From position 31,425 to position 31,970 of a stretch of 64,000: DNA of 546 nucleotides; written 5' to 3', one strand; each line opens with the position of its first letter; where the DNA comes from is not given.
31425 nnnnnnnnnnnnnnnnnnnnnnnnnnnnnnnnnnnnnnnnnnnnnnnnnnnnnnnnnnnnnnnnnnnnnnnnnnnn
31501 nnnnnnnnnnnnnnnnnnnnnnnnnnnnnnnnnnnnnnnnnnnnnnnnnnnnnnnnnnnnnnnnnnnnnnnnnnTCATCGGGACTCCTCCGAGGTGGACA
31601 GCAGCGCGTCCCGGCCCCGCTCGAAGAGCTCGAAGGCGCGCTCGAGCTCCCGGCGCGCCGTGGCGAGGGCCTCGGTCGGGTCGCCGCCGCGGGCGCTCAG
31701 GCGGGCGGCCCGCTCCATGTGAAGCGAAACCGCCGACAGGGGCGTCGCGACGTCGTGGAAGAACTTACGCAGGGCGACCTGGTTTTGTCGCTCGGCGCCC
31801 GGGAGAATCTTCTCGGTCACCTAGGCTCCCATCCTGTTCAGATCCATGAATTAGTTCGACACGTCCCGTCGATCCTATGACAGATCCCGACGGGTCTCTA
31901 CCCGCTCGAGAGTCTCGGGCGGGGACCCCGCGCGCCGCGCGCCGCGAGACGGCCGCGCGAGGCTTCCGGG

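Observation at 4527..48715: At least 18 correctly oriented sigma-54 (-24/-12) promoter matches sit in front of stress, envelope and signalling genes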

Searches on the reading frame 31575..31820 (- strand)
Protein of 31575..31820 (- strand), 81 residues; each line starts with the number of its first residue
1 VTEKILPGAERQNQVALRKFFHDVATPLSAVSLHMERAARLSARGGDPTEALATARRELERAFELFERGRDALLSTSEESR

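Call 15: search_protein_families(library=pfam, proteins=[window:31575-31820:-], max_evalue=0.01)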
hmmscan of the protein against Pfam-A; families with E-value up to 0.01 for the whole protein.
window:31575-31820:- (81 aa): 1 family
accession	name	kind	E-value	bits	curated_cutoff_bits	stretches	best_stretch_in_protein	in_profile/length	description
PF00512.31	HisKA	-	0.0053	17.2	26.9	1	22-67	11-55/66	His Kinase A (phospho-acceptor) domain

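Call 52: predict_structure(protein=window:31575-31820:-)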
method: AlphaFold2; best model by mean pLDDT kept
length: 81 residues; sequences in the alignment: 1
mean_pLDDT: 89.5   pTM: 0.72
mean pLDDT of the five models: 89.5, 88.8, 88.7, 88.5, 87.9
residues with pLDDT >= 90: 55; 70-90: 15; 50-70: 11; < 50: 0
segments of 3 or more residues with pLDDT < 50: none
pLDDT, mean of each block of 10 residues (from residue 1): 68 89 97 98 98 98 97 76 53
secondary structure, 60 per line:
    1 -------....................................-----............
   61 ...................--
elements in order: H8-43 H49-79
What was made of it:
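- On Histidine-kinase DHp (HisKA) module, for the 81-aa protein: The predicted structure is a two-helix hairpin with pLDDT 89.5 (call 52).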

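Call 56: fold_search(model_id=the predicted structure, library=pdb)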
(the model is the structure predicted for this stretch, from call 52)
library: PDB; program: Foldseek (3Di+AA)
matches with E <= 10: 331; with E <= 0.001: 0
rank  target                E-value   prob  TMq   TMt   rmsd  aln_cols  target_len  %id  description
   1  6hdz_A                6.1e-01  0.80  0.51  0.13   4.2        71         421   15  Pseudomonas aeruginosa Seryl-tRNA Synthetase in Complex with 5'-O-(N-(L-seryl)-Sulfamoyl)uridine (released 2019-12-04)
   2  6he3_A                9.3e-01  0.72  0.52  0.13   4.0        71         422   15  Pseudomonas aeruginosa Seryl-tRNA Synthetase in Complex with 5'-O-(N-(L-seryl)-sulfamoyl)cytidine (released 2019-12-04)
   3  6he1_A                9.9e-01  0.66  0.51  0.13   4.2        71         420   15  Pseudomonas aeruginosa Seryl-tRNA Synthetase in Complex with 5'-O-(N-(L-seryl)-sulfamoyl)N3-methyluridine (released 2019-12-04)
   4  8d06_I                1.1e+00  0.96  0.60  0.80   1.4        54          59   22  Hallucinated C3 protein assembly HALC3_104 (released 2022-09-28)
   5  8d06_B                1.1e+00  0.96  0.67  0.79   1.6        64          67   20  Hallucinated C3 protein assembly HALC3_104 (released 2022-09-28)
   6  6r1o                  1.1e+00  0.66  0.49  0.13   3.5        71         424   17  Crystal structure of E. coli seryl-tRNA synthetase complexed to a seryl sulfamoyl adenosine derivative (released 2020-01-22)
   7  9p6i_A                1.3e+00  0.47  0.50  0.27   3.8        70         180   21  Crystal Structure of the Histidine Kinase VC2136 from Vibrio cholerae serotype O1 (released 2025-08-20)
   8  6r1m_A                1.3e+00  0.63  0.52  0.13   3.3        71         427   17  Crystal structure of E. coli seryl-tRNA synthetase complexed to seryl sulfamoyl adenosine (released 2020-01-22)
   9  9qmp                  1.4e+00  0.54  0.54  0.14   6.0        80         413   12  E.coli seryl-tRNA synthetase (released 2025-05-14)
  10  2f1m_C                1.6e+00  0.69  0.60  0.23   3.0        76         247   20  Conformational flexibility in the multidrug efflux system protein AcrA (released 2006-03-21)
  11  8d06_J                1.6e+00  0.63  0.53  0.61   3.2        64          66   12  Hallucinated C3 protein assembly HALC3_104 (released 2022-09-28)
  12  6r1m_B                1.6e+00  0.57  0.51  0.13   3.5        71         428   17  Crystal structure of E. coli seryl-tRNA synthetase complexed to seryl sulfamoyl adenosine (released 2020-01-22)
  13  6y07_MODEL_1_A        1.6e+00  0.54  0.53  0.32   3.3        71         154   18  Designing a Granulopoietic Protein by Topological Rescaffolding 1: Sohair (released 2020-03-18)
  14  1vf7_K                1.6e+00  0.38  0.43  0.19   4.0        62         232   19  Crystal structure of the membrane fusion protein, MexA of the multidrug transporter (released 2004-05-25)
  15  1vf7_B                1.6e+00  0.38  0.43  0.19   4.0        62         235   19  Crystal structure of the membrane fusion protein, MexA of the multidrug transporter (released 2004-05-25)
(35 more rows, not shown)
